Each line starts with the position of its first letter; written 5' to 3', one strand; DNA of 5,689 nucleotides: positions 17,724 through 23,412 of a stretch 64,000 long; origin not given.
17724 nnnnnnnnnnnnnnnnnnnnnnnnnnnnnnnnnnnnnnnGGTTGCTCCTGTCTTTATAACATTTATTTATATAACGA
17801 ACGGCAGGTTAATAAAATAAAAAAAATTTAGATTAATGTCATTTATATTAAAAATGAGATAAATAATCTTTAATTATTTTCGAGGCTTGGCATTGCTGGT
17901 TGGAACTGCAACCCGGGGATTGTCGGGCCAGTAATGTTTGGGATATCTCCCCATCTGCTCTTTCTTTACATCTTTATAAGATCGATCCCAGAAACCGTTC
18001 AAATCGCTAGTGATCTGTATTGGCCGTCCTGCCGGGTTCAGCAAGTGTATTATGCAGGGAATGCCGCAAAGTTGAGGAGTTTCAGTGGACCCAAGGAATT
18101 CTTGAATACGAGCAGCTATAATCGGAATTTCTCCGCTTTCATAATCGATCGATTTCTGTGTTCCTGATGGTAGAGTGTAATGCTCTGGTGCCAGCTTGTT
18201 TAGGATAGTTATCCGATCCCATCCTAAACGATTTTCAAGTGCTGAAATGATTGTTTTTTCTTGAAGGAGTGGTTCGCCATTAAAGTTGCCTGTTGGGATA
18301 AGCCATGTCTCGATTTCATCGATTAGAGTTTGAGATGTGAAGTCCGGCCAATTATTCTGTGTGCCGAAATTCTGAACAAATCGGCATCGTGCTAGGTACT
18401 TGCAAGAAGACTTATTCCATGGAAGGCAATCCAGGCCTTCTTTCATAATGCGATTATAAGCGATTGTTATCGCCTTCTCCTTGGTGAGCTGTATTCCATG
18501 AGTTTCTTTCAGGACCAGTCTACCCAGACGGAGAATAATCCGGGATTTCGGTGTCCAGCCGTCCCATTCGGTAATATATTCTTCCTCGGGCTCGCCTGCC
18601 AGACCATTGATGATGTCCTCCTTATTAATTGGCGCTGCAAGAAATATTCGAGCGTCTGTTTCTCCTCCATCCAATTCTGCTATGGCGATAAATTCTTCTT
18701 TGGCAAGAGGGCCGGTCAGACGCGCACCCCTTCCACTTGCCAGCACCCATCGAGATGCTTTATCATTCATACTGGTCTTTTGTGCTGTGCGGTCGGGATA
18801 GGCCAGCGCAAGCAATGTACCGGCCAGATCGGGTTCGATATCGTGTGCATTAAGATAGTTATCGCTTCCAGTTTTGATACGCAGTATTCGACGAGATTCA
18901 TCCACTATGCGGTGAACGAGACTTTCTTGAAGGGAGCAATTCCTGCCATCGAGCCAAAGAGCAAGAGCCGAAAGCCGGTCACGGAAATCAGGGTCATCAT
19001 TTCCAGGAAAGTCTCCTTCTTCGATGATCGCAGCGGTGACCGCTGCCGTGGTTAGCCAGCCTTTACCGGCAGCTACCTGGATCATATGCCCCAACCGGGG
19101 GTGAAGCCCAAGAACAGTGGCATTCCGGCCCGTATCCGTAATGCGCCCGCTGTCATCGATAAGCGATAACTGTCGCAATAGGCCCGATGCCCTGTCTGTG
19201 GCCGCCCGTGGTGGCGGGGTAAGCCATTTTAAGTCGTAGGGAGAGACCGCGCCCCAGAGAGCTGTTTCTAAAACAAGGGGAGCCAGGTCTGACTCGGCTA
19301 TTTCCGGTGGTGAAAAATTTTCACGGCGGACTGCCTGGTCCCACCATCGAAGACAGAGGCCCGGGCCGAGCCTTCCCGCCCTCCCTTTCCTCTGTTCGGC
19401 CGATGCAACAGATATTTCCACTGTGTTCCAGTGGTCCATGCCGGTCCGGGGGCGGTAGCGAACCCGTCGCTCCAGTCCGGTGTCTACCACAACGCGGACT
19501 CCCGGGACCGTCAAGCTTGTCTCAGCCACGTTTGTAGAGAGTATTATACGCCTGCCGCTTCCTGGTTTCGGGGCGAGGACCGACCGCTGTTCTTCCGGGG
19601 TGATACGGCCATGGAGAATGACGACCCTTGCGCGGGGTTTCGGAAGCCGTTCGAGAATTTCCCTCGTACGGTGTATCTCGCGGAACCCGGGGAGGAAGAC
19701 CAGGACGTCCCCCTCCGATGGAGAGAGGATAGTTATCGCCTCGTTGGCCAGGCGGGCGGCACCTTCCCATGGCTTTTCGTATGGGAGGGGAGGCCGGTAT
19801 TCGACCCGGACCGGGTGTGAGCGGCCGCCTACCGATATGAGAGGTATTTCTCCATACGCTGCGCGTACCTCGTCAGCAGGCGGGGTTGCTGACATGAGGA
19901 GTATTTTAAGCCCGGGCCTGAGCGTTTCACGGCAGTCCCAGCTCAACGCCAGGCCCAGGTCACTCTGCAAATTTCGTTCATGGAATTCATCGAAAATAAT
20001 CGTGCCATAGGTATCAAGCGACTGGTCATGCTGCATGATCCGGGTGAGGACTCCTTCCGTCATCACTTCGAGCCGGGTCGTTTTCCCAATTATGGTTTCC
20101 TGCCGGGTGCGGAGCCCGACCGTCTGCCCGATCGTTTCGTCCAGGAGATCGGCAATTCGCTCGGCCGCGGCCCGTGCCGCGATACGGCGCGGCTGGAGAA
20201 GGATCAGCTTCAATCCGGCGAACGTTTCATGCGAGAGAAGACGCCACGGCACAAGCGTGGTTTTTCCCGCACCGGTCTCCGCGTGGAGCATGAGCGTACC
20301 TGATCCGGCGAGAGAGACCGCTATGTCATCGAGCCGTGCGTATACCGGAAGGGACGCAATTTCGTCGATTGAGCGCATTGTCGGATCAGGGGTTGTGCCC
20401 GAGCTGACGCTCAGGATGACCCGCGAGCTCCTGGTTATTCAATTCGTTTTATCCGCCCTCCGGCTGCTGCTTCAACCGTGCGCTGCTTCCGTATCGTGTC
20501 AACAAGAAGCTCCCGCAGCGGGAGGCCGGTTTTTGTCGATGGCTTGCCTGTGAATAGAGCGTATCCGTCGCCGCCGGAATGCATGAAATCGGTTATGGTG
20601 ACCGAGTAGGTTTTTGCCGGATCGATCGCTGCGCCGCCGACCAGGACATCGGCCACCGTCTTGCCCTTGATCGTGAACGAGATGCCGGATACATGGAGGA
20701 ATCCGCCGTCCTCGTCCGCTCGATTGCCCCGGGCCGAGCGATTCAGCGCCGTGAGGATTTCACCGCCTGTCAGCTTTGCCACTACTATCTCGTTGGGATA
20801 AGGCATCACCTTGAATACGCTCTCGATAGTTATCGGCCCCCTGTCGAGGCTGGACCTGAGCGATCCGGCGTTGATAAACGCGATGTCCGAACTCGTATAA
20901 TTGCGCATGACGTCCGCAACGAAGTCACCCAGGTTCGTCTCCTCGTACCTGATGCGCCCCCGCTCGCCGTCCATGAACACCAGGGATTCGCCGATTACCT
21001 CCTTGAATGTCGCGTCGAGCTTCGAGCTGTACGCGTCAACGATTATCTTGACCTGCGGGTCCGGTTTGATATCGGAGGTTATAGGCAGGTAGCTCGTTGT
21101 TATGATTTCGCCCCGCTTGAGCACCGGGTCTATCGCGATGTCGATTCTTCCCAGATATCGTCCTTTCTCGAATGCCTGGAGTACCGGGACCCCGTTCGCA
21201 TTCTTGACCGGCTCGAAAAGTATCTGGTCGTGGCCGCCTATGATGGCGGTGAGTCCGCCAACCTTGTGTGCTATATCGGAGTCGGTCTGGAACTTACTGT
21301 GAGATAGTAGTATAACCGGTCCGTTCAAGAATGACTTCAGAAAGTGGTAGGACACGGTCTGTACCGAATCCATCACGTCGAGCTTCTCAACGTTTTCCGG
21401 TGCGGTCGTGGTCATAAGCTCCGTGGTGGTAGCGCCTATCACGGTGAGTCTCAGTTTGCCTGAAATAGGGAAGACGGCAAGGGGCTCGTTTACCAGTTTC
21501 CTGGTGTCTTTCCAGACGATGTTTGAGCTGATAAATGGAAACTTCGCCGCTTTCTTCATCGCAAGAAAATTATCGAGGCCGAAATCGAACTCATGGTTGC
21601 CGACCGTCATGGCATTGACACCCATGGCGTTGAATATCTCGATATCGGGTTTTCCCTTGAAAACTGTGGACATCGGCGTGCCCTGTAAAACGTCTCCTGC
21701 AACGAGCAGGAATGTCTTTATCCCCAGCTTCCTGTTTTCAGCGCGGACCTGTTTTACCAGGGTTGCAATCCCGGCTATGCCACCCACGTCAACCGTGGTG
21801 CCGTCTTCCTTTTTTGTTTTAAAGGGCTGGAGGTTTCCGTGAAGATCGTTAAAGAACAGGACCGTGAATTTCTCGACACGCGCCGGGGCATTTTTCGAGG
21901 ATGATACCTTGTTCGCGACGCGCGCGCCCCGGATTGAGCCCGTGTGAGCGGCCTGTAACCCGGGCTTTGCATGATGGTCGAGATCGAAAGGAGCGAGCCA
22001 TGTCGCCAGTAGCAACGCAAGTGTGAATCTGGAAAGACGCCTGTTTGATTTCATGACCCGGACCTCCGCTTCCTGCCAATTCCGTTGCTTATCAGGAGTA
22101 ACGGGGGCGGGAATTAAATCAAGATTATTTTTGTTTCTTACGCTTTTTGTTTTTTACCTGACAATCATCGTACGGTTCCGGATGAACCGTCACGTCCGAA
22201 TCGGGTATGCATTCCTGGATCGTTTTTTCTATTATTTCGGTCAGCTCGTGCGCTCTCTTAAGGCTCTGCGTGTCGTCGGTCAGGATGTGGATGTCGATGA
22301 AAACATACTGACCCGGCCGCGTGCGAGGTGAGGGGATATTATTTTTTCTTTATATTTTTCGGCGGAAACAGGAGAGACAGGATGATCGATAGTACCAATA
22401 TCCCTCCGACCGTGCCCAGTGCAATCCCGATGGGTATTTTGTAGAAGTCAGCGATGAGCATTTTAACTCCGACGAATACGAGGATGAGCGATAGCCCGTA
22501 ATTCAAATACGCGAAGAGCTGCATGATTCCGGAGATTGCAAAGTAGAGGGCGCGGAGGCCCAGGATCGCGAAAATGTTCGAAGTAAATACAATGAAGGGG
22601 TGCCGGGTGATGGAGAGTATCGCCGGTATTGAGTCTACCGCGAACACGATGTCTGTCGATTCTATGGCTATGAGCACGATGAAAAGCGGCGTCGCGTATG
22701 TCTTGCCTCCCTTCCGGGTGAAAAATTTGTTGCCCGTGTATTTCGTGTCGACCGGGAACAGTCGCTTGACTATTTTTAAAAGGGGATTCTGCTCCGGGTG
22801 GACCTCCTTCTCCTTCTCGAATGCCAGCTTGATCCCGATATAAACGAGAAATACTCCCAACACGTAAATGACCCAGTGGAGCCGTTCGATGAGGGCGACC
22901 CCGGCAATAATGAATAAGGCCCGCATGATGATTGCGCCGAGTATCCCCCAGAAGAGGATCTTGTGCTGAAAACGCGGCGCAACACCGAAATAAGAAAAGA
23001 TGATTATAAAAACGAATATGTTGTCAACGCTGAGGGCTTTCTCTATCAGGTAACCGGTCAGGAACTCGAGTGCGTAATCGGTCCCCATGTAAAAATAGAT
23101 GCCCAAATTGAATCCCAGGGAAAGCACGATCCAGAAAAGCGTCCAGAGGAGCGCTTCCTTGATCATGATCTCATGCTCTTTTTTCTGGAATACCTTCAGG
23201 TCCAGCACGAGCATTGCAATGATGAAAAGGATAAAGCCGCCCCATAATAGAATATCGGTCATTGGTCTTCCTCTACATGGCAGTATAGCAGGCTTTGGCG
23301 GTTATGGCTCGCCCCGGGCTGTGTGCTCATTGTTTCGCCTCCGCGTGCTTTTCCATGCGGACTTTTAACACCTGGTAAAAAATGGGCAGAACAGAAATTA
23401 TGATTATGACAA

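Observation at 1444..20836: Strongly over-represented, strand-biased 10-12-mer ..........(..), confined to the first 21 kb and present in both promoters and ORFs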

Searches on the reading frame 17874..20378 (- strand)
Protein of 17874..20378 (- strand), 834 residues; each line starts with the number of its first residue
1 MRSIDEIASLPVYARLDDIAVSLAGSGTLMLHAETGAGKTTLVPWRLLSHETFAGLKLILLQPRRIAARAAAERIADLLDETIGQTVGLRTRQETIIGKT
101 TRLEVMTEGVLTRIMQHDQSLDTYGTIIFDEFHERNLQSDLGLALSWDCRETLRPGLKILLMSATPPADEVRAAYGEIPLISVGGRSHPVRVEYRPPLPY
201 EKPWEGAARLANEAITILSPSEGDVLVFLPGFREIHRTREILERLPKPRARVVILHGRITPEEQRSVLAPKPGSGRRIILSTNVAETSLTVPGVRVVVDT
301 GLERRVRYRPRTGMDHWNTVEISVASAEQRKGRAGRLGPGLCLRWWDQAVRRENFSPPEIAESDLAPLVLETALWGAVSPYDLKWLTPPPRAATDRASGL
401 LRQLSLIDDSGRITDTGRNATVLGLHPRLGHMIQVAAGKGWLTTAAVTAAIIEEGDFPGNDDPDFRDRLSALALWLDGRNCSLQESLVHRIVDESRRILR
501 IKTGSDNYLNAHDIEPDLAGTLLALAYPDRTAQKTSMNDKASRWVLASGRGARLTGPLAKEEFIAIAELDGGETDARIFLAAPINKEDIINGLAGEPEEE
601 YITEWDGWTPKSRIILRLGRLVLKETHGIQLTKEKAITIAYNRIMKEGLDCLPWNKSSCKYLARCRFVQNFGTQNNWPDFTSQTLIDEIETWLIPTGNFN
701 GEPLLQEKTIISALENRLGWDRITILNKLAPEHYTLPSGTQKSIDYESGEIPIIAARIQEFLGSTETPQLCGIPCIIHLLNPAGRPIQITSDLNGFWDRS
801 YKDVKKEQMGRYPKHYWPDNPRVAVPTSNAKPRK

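Call 10: search_protein_families(library=pfam, proteins=[window:17874-20378:-])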
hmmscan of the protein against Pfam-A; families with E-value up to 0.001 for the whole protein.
window:17874-20378:- (834 aa): 4 families
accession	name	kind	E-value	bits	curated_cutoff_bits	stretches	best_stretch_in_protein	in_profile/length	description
PF08482.15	HrpB_C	-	3.8e-40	137.7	25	1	703-821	13-133/133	ATP-dependent helicase C-terminal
PF00271.37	Helicase_C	-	1.2e-14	54.9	23.5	1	219-338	12-110/110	Helicase conserved C-terminal domain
PF00270.35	DEAD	-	1.5e-12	48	26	1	28-171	16-164/167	DEAD/DEAH box helicase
PF04851.21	ResIII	-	1.4e-05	25.5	22.5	1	25-167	22-163/164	Type III restriction enzyme, res subunit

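Call 13: find_homologous_proteins(query=window:17874-20378:-, max_evalue=1e-50)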
Query window:17874-20378:- (834 aa): 7970 proteins with E <= 1e-50 among 8000 candidates; the best 120 are listed.
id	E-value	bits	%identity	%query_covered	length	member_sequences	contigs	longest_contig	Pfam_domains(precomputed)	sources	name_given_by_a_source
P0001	0.0e+0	1847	100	97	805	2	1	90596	PF00270.36,PF08482.16,PF00271.38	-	-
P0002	0.0e+0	1561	81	100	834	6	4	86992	PF00270.36,PF08482.16,PF00271.38,PF04851.22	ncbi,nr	ncbi:MAG TPA: ATP-dependent helicase HrpB [Spirochaetota bacterium]|nr:ATP-dependent helicase HrpB [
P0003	0.0e+0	1538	81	100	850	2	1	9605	PF00270.36,PF08482.16,PF00271.38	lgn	-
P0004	0.0e+0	1439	75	100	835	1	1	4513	PF00270.36,PF08482.16,PF00271.38,PF04851.22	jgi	jgi:ATP-dependent helicase HrpB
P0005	0.0e+0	1341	73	97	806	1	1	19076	PF00270.36,PF08482.16,PF00271.38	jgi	jgi:ATP-dependent helicase HrpB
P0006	0.0e+0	1198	64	100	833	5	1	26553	PF00270.36,PF08482.16,PF00271.38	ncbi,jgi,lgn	-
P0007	0.0e+0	1192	65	100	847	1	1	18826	PF00270.36,PF08482.16,PF00271.38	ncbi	-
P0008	0.0e+0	1190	65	100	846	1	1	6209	PF00270.36,PF08482.16,PF00271.38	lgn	-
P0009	0.0e+0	1186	64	100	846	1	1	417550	PF00270.36,PF08482.16,PF00271.38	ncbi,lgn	-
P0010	0.0e+0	1181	64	100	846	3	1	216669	PF00270.36,PF08482.16,PF00271.38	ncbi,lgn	-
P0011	0.0e+0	1178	63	100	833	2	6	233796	PF00270.36,PF08482.16,PF00271.38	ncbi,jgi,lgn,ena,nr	ncbi:MAG TPA: ATP-dependent helicase HrpB [Spirochaetota bacterium]|nr:ATP-dependent helicase HrpB [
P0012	0.0e+0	1178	63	100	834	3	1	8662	PF00270.36,PF08482.16,PF00271.38,PF04851.22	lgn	-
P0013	0.0e+0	1178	63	100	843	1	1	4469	PF00270.36,PF08482.16,PF00271.38,PF04851.22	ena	-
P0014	0.0e+0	1175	63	100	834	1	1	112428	PF00270.36,PF08482.16,PF00271.38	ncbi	-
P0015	0.0e+0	1172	64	99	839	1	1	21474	PF00270.36,PF08482.16,PF00271.38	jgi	jgi:ATP-dependent helicase HrpB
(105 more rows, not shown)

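Call 14: find_encoding_contigs(protein=P0002, flank=10000, max_places=6)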
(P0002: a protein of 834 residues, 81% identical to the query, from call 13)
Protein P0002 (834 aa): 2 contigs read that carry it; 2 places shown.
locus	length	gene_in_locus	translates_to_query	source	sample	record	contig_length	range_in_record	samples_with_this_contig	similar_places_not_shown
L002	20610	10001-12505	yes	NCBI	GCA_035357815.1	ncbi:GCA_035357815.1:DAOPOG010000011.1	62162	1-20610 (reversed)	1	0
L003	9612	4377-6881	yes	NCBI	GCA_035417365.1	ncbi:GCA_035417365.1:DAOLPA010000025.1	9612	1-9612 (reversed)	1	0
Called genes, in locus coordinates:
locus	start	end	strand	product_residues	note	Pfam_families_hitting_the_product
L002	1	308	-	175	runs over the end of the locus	-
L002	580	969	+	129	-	-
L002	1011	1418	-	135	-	PF01272:GreA_GreB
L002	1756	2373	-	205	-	PF00210:Ferritin (faint), PF02915:Rubrerythrin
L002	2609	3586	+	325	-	PF03168:LEA_2 (weak)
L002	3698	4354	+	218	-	PF09335:VTT_dom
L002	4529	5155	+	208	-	PF01865:PhoU_div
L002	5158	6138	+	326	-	PF01384:PHO4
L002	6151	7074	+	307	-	PF03741:TerC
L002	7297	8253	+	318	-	PF01545:Cation_efflux, PF16916:ZT_dimer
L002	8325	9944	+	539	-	PF00149:Metallophos, PF02872:5_nucleotid_C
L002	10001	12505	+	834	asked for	PF00270:DEAD, PF04851:ResIII (weak), PF00271:Helicase_C, PF08482:HrpB_C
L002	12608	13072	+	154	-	-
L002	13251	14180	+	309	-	PF19346:DUF5924, PF11141:DUF2914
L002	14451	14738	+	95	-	PF01740:STAS, PF13466:STAS_2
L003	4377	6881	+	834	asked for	PF00270:DEAD, PF04851:ResIII (weak), PF00271:Helicase_C, PF08482:HrpB_C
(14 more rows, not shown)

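Call 15: find_encoding_contigs(protein=P0001, flank=10000, max_places=4)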
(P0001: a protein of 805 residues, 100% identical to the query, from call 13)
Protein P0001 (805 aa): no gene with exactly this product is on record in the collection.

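Call 24: find_related_loci(query=window:17874-20378:-, collection=genome_contigs, flank=10000)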
Query window:17874-20378:- (834 aa) in genome_contigs; peptide patterns used: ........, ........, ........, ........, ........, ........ (x = any residue, [..] = any of these).
600 stretches matched a pattern (row limit reached: there are more); 596 encode a relative of the query (tblastn E <= 1e-3); the best 80 are kept; 80 distinct loci.
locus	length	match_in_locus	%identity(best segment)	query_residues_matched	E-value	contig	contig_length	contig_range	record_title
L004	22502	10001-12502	81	1-834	0e+0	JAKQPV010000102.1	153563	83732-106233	MAG: Spirochaetota bacterium isolate USMO_maxbin.118 k141_1318838, whole genome shotgun sequence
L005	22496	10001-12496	63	5-834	0e+0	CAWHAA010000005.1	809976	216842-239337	MAG: uncultured Spirochaetota bacterium isolate MFD04716.bin.2.40 genome assembly, contig: contig_21243, whole genome sh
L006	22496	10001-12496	57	3-834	0e+0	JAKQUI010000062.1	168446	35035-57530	MAG: Spirochaetota bacterium isolate USST_maxbin.066 k141_962573, whole genome shotgun sequence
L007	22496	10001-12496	63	3-834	0e+0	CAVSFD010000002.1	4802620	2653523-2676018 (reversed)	MAG: uncultured Spirochaetota bacterium isolate MFD02979.bin.1.65 genome assembly, contig: contig_47028, whole genome sh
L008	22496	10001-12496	41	10-834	9e-179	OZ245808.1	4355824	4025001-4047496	MAG: Sneathiella sp. isolate 08a295f6-9e11-4336-b638-1630ba82a4f3 genome assembly, chromosome: 1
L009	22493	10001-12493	40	5-825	2e-174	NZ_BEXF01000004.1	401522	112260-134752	Brevibacillus reuszeri strain NIT02 contig4, whole genome shotgun sequence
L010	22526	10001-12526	42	1-833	9e-174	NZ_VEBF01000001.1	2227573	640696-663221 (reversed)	Paenibacillus xylanexedens strain DE0301 NODE_1_length_2227573_cov_39.703333, whole genome shotgun sequence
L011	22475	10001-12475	41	10-833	9e-174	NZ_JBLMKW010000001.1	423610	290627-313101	Paenibacillus azoreducens strain KCTC 3829 1, whole genome shotgun sequence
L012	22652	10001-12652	39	1-833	2e-172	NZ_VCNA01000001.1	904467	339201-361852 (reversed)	Brevibacillus dissolubilis strain CHY01 Scaffold1, whole genome shotgun sequence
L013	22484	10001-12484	40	10-833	7e-172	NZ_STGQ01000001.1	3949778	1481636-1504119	Paenibacillus dokdonensis strain YH-JAE5 JAE5_1, whole genome shotgun sequence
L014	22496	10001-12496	42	5-834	2e-171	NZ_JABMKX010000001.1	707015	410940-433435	Paenibacillus tritici strain LMG 29502 NODE_1_length_707015_cov_21.980672, whole genome shotgun sequence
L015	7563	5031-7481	39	10-831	1e-171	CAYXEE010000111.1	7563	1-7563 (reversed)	MAG TPA_asm: uncultured Chitinophagaceae bacterium isolate SRP257756_co1_98 genome assembly, contig: NODE_9037_length_75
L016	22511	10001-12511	41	7-833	3e-170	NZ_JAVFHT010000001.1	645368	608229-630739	Paenibacillus glufosinatiresistens strain YX-27 XY-27WY_scaffold1, whole genome shotgun sequence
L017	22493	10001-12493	39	5-833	7e-170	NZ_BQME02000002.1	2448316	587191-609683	Paenibacillus sp. L3-i20 sequence2, whole genome shotgun sequence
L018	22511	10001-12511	41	10-834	5e-169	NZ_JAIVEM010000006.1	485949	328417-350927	Paenibacillus sp. BJ-4 scaffold14, whole genome shotgun sequence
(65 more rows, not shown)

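Call 50: find_encoding_contigs(protein=P0005, flank=10000, max_places=2)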
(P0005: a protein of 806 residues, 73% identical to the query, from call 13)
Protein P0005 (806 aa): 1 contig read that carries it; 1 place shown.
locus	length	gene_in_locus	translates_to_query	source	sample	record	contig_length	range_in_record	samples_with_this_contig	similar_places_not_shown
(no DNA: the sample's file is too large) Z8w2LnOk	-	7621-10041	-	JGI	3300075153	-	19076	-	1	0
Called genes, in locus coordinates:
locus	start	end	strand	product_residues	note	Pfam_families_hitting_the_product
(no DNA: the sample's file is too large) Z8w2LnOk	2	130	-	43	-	?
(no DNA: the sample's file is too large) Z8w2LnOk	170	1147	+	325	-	PF03168:LEA_2 (weak)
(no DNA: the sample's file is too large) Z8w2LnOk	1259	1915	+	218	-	PF09335:VTT_dom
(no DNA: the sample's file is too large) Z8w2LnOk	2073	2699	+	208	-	PF01865:PhoU_div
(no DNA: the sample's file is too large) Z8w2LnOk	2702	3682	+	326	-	PF01384:PHO4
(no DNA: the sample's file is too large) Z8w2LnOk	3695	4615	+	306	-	PF03741:TerC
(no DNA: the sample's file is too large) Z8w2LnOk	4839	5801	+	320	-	PF01545:Cation_efflux, PF16916:ZT_dimer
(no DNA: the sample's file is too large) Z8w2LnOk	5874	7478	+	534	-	PF00149:Metallophos, PF02872:5_nucleotid_C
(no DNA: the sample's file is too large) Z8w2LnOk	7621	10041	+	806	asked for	PF00270:DEAD, PF00271:Helicase_C, PF08482:HrpB_C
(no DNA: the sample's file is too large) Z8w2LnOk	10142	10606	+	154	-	-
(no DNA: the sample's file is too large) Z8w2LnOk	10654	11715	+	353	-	PF19346:DUF5924, PF11141:DUF2914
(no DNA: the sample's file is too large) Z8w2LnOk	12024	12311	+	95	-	PF01740:STAS, PF13466:STAS_2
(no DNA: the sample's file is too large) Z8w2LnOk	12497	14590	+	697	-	PF13380:CoA_binding_2, PF13607:Succ_CoA_lig, PF13549:ATP-grasp_5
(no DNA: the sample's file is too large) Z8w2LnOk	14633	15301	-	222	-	PF07228:SpoIIE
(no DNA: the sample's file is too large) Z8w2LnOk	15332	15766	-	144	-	-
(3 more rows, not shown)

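Call 51: find_encoding_contigs(protein=P0004, flank=10000, max_places=2)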
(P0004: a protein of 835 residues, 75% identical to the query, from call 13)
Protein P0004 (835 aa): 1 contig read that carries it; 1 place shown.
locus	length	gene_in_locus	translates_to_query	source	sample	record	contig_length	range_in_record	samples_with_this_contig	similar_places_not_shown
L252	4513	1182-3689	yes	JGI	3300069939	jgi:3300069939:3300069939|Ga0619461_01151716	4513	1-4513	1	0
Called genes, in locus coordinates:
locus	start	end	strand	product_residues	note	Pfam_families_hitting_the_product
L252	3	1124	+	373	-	?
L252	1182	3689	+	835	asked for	PF00270:DEAD, PF04851:ResIII (weak), PF00271:Helicase_C, PF08482:HrpB_C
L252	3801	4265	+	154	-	-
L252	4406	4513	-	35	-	?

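Call 52: find_encoding_contigs(protein=P0003, flank=10000, max_places=2)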
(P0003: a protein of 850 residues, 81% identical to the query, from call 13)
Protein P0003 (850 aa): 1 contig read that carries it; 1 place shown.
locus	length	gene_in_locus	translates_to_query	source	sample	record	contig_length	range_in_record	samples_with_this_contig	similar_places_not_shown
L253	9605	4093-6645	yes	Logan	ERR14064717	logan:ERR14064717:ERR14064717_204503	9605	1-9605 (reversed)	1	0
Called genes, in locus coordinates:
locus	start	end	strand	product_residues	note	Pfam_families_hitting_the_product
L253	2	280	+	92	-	?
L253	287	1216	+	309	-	PF03741:TerC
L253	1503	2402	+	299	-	PF01545:Cation_efflux, PF16916:ZT_dimer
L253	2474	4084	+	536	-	PF00149:Metallophos, PF02872:5_nucleotid_C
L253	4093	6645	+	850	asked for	PF00270:DEAD, PF00271:Helicase_C, PF08482:HrpB_C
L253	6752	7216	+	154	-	-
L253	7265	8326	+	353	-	PF19346:DUF5924, PF11141:DUF2914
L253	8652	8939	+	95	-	PF01740:STAS, PF13466:STAS_2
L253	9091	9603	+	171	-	?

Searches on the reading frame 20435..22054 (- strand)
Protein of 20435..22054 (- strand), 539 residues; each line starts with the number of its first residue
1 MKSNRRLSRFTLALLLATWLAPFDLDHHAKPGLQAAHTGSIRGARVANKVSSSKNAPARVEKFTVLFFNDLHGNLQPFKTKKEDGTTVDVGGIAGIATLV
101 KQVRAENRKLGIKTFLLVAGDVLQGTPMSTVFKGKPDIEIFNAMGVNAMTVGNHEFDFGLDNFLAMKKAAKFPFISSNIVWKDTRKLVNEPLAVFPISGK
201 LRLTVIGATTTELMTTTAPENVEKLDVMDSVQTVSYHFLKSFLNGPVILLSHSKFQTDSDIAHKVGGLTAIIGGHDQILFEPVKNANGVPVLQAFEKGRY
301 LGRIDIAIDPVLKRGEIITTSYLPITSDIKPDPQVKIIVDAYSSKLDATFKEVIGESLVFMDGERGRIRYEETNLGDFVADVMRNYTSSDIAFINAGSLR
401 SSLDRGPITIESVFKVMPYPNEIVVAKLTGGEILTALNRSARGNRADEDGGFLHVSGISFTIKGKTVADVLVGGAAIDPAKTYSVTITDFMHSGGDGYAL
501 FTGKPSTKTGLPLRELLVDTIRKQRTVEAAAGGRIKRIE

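Call 11: search_protein_families(library=pfam, proteins=[window:20435-22054:-])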
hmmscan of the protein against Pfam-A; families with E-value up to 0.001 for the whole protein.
window:20435-22054:- (539 aa): 3 families
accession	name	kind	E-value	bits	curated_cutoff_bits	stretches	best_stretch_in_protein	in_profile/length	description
PF02872.23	5_nucleotid_C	-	3.9e-36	125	23.6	1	354-501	2-156/158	5'-nucleotidase, C-terminal domain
PF00149.33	Metallophos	-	2.9e-10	41.3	21.5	1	64-276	2-188/191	Calcineurin-like phosphoesterase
PF21953.1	NadN_nucleosid_C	-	0.00096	19.6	27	0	387-441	35-93/199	NAD nucleotidase, C-terminal domain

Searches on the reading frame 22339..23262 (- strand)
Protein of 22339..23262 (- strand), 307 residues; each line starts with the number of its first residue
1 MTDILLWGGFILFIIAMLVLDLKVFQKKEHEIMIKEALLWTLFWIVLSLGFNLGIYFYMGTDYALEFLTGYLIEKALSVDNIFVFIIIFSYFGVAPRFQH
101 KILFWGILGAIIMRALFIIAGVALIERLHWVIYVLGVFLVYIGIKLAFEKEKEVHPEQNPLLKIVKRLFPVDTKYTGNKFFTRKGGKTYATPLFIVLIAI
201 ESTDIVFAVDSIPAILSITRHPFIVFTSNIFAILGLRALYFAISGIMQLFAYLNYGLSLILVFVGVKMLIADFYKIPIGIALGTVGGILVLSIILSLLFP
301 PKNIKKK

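Call 11: search_protein_families(library=pfam, proteins=[window:22339-23262:-])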
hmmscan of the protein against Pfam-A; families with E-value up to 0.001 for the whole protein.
window:22339-23262:- (307 aa): 1 family
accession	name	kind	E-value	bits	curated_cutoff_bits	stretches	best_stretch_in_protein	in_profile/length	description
PF03741.22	TerC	-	2.7e-52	177.5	27.8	1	68-271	1-177/178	Integral membrane protein TerC family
